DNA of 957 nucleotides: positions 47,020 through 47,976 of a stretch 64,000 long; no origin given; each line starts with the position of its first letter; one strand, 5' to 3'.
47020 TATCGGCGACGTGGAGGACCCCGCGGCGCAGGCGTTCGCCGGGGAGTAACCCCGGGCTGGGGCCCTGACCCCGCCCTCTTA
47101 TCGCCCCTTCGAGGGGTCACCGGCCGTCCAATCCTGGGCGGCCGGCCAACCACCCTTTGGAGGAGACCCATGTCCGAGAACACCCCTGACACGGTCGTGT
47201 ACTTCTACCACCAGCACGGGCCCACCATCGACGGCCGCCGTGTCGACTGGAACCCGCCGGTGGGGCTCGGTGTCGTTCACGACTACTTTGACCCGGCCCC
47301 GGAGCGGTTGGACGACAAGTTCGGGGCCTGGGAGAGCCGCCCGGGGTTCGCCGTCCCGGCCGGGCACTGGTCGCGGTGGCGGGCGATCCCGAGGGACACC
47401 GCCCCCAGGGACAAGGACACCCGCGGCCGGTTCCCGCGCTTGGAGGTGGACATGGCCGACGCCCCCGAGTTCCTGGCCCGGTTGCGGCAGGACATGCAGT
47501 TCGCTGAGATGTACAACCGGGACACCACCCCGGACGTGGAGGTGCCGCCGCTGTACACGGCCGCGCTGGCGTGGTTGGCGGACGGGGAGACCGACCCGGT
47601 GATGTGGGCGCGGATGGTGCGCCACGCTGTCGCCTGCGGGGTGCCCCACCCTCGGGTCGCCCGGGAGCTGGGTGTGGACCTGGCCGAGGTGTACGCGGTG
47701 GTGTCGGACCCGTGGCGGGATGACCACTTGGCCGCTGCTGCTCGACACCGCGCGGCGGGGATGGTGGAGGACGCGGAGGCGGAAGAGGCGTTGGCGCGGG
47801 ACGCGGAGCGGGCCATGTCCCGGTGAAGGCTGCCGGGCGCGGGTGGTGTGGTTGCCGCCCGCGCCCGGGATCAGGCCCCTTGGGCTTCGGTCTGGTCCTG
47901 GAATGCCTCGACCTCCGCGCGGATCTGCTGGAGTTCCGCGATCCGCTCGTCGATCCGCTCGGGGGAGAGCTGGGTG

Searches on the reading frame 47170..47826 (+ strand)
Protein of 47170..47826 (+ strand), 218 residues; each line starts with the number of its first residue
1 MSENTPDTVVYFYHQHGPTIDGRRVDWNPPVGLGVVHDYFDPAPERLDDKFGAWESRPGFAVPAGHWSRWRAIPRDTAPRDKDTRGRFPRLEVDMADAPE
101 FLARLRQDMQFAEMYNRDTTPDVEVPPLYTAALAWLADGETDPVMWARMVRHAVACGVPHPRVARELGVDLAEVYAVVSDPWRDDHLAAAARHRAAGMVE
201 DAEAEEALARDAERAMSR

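Call 12: search_protein_families(library=pfam, proteins=[window:47170-47826:+], max_evalue=0.01)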
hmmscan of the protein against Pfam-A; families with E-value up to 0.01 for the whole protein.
window:47170-47826:+ (218 aa): 1 family
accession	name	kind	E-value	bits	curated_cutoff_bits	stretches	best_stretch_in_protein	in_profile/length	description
PF19466.4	DUF6003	-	0.0068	16.6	35.4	0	146-177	107-138/140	Family of unknown function (DUF6003)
